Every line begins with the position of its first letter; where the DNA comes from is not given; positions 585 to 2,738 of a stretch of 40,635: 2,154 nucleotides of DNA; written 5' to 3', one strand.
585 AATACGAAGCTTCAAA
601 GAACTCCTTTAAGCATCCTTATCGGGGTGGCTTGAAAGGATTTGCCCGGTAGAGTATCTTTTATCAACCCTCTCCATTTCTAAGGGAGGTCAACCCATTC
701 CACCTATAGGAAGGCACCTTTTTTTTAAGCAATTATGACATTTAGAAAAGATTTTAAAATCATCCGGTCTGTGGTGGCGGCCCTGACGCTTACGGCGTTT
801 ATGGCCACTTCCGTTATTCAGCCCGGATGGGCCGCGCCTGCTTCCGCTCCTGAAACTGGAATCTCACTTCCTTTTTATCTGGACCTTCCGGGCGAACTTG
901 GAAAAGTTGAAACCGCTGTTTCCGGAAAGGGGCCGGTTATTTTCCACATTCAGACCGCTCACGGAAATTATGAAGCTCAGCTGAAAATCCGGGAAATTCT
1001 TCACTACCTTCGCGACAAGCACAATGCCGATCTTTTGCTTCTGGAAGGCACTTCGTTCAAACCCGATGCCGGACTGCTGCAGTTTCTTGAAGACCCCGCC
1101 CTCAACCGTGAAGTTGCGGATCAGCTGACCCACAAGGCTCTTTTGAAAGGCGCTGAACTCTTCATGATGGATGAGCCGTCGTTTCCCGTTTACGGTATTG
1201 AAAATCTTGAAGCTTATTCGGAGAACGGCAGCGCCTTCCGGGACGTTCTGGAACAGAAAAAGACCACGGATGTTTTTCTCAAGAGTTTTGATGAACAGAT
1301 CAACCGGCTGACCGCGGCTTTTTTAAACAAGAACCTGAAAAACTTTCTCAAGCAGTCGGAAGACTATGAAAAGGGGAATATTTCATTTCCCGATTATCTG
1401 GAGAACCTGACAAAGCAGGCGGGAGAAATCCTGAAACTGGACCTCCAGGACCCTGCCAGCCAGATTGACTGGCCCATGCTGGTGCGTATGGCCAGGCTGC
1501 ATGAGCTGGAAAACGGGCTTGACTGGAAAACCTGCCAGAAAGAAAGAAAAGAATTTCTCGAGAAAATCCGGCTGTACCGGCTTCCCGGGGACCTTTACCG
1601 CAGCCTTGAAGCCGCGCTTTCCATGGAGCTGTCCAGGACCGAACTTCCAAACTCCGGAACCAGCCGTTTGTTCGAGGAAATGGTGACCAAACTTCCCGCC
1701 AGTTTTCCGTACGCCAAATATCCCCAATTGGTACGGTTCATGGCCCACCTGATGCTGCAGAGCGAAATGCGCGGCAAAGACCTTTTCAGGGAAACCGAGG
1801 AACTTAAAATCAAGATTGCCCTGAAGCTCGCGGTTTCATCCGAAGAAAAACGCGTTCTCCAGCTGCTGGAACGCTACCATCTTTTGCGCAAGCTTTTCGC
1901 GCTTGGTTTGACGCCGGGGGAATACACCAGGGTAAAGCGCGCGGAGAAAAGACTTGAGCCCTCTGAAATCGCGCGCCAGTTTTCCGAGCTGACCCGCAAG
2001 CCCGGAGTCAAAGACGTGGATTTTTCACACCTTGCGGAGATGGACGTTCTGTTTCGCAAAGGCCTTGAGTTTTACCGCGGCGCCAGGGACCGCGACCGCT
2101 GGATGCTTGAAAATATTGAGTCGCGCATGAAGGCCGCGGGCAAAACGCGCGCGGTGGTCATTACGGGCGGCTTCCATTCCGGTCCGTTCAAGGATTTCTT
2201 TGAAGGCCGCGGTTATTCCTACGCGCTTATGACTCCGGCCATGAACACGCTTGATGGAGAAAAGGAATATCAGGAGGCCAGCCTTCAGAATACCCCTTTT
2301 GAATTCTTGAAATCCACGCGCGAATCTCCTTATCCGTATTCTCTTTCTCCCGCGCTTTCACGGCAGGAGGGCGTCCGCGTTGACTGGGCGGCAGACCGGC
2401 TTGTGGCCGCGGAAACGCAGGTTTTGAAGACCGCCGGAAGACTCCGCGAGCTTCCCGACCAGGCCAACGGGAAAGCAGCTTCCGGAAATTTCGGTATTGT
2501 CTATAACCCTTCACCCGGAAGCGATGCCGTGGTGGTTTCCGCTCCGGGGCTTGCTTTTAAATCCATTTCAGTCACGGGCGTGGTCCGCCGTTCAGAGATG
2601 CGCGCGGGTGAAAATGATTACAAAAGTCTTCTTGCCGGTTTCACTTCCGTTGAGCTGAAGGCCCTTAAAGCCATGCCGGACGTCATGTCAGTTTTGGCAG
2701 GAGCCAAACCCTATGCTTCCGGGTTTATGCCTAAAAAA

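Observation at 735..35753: A 35-kb ORF partitioned into 24 protein-sized modules by a recurring R-S-E-M-R pentapeptide: candidate bacterial polyprotein (operon in one ORF)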

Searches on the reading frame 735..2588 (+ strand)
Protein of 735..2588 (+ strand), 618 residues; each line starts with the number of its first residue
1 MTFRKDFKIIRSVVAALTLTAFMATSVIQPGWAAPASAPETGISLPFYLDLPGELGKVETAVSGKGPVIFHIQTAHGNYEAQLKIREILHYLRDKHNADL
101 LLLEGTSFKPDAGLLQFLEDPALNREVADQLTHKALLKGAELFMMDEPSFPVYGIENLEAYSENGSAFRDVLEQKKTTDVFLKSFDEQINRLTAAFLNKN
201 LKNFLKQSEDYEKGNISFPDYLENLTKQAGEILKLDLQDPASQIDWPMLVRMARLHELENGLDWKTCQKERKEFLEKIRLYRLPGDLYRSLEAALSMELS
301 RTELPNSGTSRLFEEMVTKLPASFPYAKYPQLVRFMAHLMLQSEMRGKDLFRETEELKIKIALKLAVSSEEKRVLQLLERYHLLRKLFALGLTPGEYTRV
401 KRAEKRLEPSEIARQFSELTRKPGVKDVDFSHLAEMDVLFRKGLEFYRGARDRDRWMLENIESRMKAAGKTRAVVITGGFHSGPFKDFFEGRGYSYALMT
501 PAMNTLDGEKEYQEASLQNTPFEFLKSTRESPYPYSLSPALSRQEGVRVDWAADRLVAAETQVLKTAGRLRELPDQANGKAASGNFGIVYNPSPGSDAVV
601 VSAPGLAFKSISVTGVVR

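Call 7: search_protein_families(library=pfam, proteins=[window:735-2588:+], max_evalue=0.01)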
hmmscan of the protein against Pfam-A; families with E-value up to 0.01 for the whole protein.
window:735-2588:+ (618 aa): 0 families

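Call 19: search_solved_structures(query=window:735-2588:+, max_evalue=1)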
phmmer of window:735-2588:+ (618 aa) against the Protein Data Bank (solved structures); distinct sequences matched with E-value up to 1: 1.
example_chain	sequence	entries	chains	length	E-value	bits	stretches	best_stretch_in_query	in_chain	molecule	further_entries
3r6n_A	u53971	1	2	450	0.15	13.9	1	161-252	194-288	Desmoplakin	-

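Call 25: search_protein_families(library=pfam, proteins=[window:735-2588:+], max_evalue=5)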
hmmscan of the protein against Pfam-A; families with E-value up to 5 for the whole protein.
window:735-2588:+ (618 aa): 2 families
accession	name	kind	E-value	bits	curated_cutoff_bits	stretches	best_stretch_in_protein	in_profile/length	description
PF23931.1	Terminase_6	-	0.018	15.9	27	1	370-406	41-78/96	Terminase small subunit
PF19963.4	VMAP-M1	-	0.022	15.8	25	1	313-345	34-68/113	vWA-MoxR associated protein middle region (VMAP-M) 1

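Call 33: search_protein_families(library=ncbifam, proteins=[window:735-2588:+], max_evalue=0.1)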
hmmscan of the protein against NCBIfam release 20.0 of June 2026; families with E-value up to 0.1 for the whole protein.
window:735-2588:+ (618 aa): 0 families

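Call 35: find_homologous_proteins(query=window:735-2588:+, max_evalue=1e-10)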
Query window:735-2588:+ (618 aa): 10 proteins with E <= 1e-10 among 8000 candidates.
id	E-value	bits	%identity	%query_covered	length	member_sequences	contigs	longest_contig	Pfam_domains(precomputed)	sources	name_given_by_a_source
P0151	1.4e-124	435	43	84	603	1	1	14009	-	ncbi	-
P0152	3.0e-121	424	43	82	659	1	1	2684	-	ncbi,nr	ncbi:MAG: hypothetical protein NC930_09745, partial [Candidatus Omnitrophica bacterium]|nr:hypotheti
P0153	2.3e-115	405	40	84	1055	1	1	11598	-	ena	-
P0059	1.1e-102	363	39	83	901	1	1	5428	-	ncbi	-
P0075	2.7e-98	348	37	85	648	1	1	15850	-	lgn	-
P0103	8.6e-88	314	36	80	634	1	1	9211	-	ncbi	ncbi:MAG: hypothetical protein ACOYMN_03265, partial [Roseimicrobium sp.]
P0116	8.9e-82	294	34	82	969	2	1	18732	-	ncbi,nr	ncbi:MAG TPA: hypothetical protein PLY88_08895, partial [Candidatus Omnitrophota bacterium]|nr:hypot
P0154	4.4e-76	275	43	65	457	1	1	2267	-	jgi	-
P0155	2.3e-47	180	27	81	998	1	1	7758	-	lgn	-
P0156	1.4e-24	105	25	78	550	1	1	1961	-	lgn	-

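Call 52: find_related_loci(query=A1, collection=genome_contigs, flank=10000)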
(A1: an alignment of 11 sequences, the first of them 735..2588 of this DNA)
Query A1 (618 aa) in genome_contigs; peptide patterns used: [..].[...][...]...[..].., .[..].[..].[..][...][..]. (x = any residue, [..] = any of these).
177 stretches matched a pattern; 89 encode a relative of the query (tblastn E <= 1e-3); the best 80 are kept; 80 distinct loci.
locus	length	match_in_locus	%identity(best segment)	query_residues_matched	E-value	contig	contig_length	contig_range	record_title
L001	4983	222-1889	44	14-569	2e-139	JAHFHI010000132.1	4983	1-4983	MAG: Candidatus Omnitrophota bacterium isolate nzgw335 NODE_39615_length_4984_cov_2.694633, whole genome shotgun sequenc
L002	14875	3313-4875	45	11-528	9e-137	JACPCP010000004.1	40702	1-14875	MAG: Candidatus Omnitrophota bacterium isolate NC_groundwater_286_Ag_S-0.65um_55_12 S6_GD2017_2_S65_scaffold_1152, whole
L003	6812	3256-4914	42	8-545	2e-133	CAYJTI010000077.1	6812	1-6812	MAG TPA_asm: uncultured bacterium isolate ERP125453_co1_299 genome assembly, contig: NODE_14278_length_6812_cov_4.509694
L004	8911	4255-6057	40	3-587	4e-131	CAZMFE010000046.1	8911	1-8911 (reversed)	MAG TPA_asm: uncultured bacterium isolate binchicken_co21_479 genome assembly, contig: NODE_7177_length_8911_cov_5.40266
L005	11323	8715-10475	41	11-603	8e-131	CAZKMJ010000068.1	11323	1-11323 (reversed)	MAG TPA_asm: uncultured bacterium isolate SRP342105_co1_334 genome assembly, contig: NODE_7863_length_11323_cov_5.071974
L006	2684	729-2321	43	13-517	2e-137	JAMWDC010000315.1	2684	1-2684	MAG: Candidatus Omnitrophota bacterium isolate QZM4_2.bins.380.Tibet NODE_145108_length_2684_cov_1.325772, whole genome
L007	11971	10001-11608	43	11-519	3e-130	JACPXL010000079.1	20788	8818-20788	MAG: Candidatus Omnitrophota bacterium isolate NC_groundwater_836_Pr1_B-0.1um_47_21 Montesol18_Bp1_scaffold_1376836, who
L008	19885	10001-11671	41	13-575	4e-130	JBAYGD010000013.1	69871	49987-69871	MAG: Candidatus Omnitrophota bacterium isolate SO_2016_GW1_117 scaffold00848_OW334_2016, whole genome shotgun sequence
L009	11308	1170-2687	43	12-519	6e-128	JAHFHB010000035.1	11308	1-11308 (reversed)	MAG: Candidatus Omnitrophota bacterium isolate nzgw329 NODE_9123_length_11309_cov_2.516267, whole genome shotgun sequenc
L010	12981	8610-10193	43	11-519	5e-127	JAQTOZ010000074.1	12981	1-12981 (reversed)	MAG: Candidatus Omnitrophota bacterium isolate STB_104 NODE_11936_length_12981_cov_3.236969_Sandtown_B, whole genome sho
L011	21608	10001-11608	41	7-532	5e-124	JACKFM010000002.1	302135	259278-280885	MAG: Candidatus Omnitrophota bacterium isolate HK-STAS-OMNI-5 HK-STAS-OMNI-5_2, whole genome shotgun sequence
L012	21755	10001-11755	38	11-578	1e-123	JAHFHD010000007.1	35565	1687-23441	MAG: Candidatus Omnitrophota bacterium isolate nzgw330 NODE_811_length_35566_cov_4.680293, whole genome shotgun sequence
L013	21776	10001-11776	40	14-608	2e-122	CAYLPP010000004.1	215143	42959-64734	MAG TPA_asm: uncultured bacterium isolate SRP342105_co1_308 genome assembly, contig: NODE_55_length_215143_cov_9.380430,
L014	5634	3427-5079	40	5-551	2e-122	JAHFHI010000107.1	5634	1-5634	MAG: Candidatus Omnitrophota bacterium isolate nzgw335 NODE_31177_length_5635_cov_2.527748, whole genome shotgun sequenc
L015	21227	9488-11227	39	12-558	2e-120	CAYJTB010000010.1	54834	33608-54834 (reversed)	MAG TPA_asm: uncultured bacterium isolate ERP125453_co1_402 genome assembly, contig: NODE_400_length_54834_cov_9.876924,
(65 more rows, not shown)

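Call 55: predict_structure(alignment_id=A1)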
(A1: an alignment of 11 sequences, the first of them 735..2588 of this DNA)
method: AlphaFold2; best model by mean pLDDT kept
length: 618 residues; sequences in the alignment: 11
mean_pLDDT: 74.2   pTM: 0.66
mean pLDDT of the five models: 74.2, 73.2, 71.7, 70.1, 68.9
residues with pLDDT >= 90: 230; 70-90: 217; 50-70: 30; < 50: 141
segments of 3 or more residues with pLDDT < 50: 1-6, 15-46, 301-303, 520-618
pLDDT, mean of each block of 10 residues (from residue 1): 45 47 34 25 45 81 88 86 95 93 87 73 83 84 91 92 91 89 90 89 92 84 91 89 88 87 92 93 87 81 62 88 91 91 81 91 93 93 92 89 93 89 73 93 95 94 94 91 90 91 75 68 32 26 31 33 29 32 27 26 25 24
secondary structure, 60 per line:
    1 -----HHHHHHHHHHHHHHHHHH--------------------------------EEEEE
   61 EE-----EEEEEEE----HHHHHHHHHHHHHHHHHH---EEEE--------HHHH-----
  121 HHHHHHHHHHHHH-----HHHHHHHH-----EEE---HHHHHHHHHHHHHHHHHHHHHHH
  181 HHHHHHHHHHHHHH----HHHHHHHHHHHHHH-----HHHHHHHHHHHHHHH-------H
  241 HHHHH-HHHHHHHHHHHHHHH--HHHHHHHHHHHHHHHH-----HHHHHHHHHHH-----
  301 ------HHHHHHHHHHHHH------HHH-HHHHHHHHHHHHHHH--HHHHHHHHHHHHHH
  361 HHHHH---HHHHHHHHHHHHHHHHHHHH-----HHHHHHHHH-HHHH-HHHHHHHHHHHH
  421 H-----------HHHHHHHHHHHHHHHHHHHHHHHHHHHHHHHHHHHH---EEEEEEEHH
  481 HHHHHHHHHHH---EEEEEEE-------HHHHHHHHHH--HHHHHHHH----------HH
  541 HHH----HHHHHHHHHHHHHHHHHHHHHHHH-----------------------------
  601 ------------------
elements in order: H6-23 E56-62 E68-74 H79-96 E100-103 H112-115 H121-133 H139-146 E152-154 H158-194 H199-212 H218-232 H240-245 H247-261 H264-279 H285-295 H307-319 H330-344 H347-365 H369-388 H394-402 H404-407 H409-421 H433-468 E472-478 H479-491 E495-501 H509-518 H521-528 H539-543 H548-571

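Call 58: fold_search(model_id=the predicted structure, library=pdb)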
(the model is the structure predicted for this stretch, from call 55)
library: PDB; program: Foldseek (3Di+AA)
matches with E <= 10: 266; with E <= 0.001: 0
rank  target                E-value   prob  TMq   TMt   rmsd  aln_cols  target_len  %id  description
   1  6xcs_A                1.4e-01  0.47  0.18  0.25  21.0       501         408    9  Erythromycin esterase mutant EreC H289N in its open conformation (released 2021-02-17)
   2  6xcq                  1.7e-01  0.44  0.15  0.21  21.8       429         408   10  Erythromycin esterase EreC, mutant H289N in its closed conformation (released 2021-02-17)
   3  7zr1_C                2.2e-01  0.03  0.06  0.05  96.2       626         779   12  Chaetomium thermophilum Mre11-Rad50-Nbs1 complex bound to ATPyS (composite structure) (released 2023-01-11)
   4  7nyw_B                2.7e-01  0.04  0.08  0.06  46.9       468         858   16  Cryo-EM structure of the MukBEF-MatP-DNA head module (released 2021-07-07)
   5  6gy7_C                5.0e-01  0.04  0.06  0.11  37.6       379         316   11  Crystal structure of XaxB from Xenorhabdus nematophil (released 2018-07-25)
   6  8glv_Fm               5.0e-01  0.04  0.08  0.02  51.8       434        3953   11  96-nm repeat unit of doublet microtubules from Chlamydomonas reinhardtii flagella (released 2023-05-31)
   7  6gy7_B                5.7e-01  0.04  0.07  0.11  28.8       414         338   13  Crystal structure of XaxB from Xenorhabdus nematophil (released 2018-07-25)
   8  7zr1_D                6.3e-01  0.02  0.06  0.05  88.7       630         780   13  Chaetomium thermophilum Mre11-Rad50-Nbs1 complex bound to ATPyS (composite structure) (released 2023-01-11)
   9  6ek7                  8.8e-01  0.06  0.09  0.13  27.8       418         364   11  YaxA from Yersinia enterocolitica (released 2018-05-16)
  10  7sqc_1K               8.8e-01  0.04  0.07  0.11  49.6       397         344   14  Ciliary C1 central pair apparatus isolated from Chlamydomonas reinhardtii (released 2022-04-13)
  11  9fqr_E4               8.8e-01  0.03  0.07  0.10  49.2       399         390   16  96-nm repeat of axonemal doublet microtubules from bovine sperm (released 2025-03-26)
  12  3b55                  1.0e+00  0.10  0.10  0.14  17.2       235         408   16  Crystal structure of the Q81BN2_BACCR protein from Bacillus cereus. NESG target BcR135 (released 2007-11-06)
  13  5x8c_B                1.1e+00  0.11  0.06  0.17  11.9        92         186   15  AMPPCP and TMP bound crystal structure of thymidylate kinase from thermus thermophilus HB8 (released 2018-03-14)
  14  5zb4_B                1.1e+00  0.09  0.08  0.18  12.3       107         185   15  Crystal structure of thymidylate kinase in complex with ADP and TMP from thermus thermophilus HB8 (released 2018-12-19)
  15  5x99_A                1.2e+00  0.09  0.06  0.16  11.7        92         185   13  T18V mutant of thermus thermophilus HB8 thymidylate kinase (released 2018-03-14)
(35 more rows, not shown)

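Call 59: search_solved_structures(query=A1, max_evalue=10, show_alignments=3)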
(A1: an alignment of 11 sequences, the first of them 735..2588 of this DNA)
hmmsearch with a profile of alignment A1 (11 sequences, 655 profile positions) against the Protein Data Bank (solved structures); distinct sequences matched with E-value up to 10: 3.
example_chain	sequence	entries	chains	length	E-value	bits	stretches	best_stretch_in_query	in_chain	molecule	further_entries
9y6o_A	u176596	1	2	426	1.1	10.7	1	468-503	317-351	Minor fimbrium subunit Mfa1 C-terminal domain-containing protein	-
11kh_IF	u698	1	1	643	1.2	10.6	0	289-348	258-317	IFRD2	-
2ob5_A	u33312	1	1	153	1.5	10.2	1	139-172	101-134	Hypothetical protein Atu2016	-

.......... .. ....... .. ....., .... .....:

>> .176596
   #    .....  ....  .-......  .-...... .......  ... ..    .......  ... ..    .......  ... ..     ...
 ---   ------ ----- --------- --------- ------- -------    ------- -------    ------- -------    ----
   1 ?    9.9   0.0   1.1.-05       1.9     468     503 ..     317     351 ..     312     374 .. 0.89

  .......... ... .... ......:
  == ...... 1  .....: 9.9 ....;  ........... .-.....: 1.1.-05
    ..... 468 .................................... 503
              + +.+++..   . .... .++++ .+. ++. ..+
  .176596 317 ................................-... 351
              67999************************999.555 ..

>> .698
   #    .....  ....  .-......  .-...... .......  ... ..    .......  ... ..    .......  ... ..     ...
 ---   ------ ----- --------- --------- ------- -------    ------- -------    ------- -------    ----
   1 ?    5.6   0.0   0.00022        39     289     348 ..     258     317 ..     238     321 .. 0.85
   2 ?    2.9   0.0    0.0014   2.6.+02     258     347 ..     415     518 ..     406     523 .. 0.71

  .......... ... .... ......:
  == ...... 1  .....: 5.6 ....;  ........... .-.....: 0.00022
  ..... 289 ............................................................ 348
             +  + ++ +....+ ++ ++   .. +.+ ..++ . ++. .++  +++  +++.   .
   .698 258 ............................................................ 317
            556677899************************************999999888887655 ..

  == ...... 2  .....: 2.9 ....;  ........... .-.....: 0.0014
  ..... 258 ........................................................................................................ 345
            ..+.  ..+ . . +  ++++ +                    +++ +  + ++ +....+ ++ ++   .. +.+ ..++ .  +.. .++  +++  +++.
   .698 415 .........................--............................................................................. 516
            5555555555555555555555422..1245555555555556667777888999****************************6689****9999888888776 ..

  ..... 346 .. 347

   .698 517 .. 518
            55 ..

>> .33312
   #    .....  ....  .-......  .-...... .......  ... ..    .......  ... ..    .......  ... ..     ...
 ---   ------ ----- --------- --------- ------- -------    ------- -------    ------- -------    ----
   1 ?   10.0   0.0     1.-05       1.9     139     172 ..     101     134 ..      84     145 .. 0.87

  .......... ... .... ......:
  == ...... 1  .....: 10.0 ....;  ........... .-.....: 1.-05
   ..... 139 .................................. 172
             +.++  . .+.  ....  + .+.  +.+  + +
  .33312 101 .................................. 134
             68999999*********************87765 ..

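Call 70: search_protein_families(library=pfam, alignment_id=A1, max_evalue=10)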
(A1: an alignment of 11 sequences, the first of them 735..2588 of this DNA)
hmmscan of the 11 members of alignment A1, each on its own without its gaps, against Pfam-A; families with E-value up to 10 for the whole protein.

A. member 1, window:735-2588:+ (618 aa): 2 families
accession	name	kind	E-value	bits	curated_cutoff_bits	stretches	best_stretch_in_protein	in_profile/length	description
PF23931.1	Terminase_6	-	0.018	15.9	27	1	370-406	41-78/96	Terminase small subunit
PF19963.4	VMAP-M1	-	0.022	15.8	25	1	313-345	34-68/113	vWA-MoxR associated protein middle region (VMAP-M) 1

B. families by the number of members that match (of 11 scanned): 17 families
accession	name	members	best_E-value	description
PF18950.5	DUF5694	3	0.029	Family of unknown function (DUF5694)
PF04187.18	Cofac_haem_bdg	2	0.00023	Haem-binding uptake, Tiki superfamily, ChaN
PF06698.16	DUF1192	2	0.049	Protein of unknown function (DUF1192)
PF04977.20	DivIC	1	0.0079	Septum formation initiator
PF04454.18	Linocin_M18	1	0.013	Encapsulating protein for peroxidase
PF23931.1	Terminase_6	1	0.018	Terminase small subunit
PF19963.4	VMAP-M1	1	0.022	vWA-MoxR associated protein middle region (VMAP-M) 1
PF10387.14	DUF2442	1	0.094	Protein of unknown function (DUF2442)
PF08807.15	DUF1798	1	0.13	Bacterial domain of unknown function (DUF1798)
PF06412.16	TraD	1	0.15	Conjugal transfer protein TraD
PF18177.6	La_HTH_kDCL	1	0.19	La HTH in kinetoplastid DICER domain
PF24309.1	IMEF_Flp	1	0.62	IMEF cargo Flp protein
PF24531.2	ANC1_spectrin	1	0.64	Nuclear anchorage protein 1, spectrin repeat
PF14357.11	DUF4404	1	0.92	Domain of unknown function (DUF4404)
PF11159.13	DUF2939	1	1.6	Protein of unknown function (DUF2939)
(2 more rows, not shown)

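Call 88: search_protein_families(library=pfam, proteins=[P0151, P0152, P0153, P0154, P0155, P0156], max_evalue=0.05)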
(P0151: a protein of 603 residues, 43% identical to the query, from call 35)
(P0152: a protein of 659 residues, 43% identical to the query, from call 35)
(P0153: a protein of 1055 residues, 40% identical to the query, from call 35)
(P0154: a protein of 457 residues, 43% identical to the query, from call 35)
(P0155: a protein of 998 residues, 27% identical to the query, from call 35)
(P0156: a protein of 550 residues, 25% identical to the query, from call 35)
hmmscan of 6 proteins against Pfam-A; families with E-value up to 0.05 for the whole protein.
P0151 (603 aa): 0 families

P0152 (659 aa): 0 families

P0153 (1055 aa): 1 family
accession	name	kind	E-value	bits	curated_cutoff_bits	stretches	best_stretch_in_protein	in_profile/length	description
PF18950.5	DUF5694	-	0.029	15.2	27.5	0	498-539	133-173/185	Family of unknown function (DUF5694)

P0154 (457 aa): 0 families

P0155 (998 aa): 1 family
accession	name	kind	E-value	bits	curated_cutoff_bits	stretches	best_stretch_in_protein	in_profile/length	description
PF04454.18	Linocin_M18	-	0.013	15.2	24.3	0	534-603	67-136/253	Encapsulating protein for peroxidase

P0156 (550 aa): 1 family
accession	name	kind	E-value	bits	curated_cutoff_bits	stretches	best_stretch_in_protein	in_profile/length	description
PF04187.18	Cofac_haem_bdg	-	0.00023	21.6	27.7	1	415-482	158-203/213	Haem-binding uptake, Tiki superfamily, ChaN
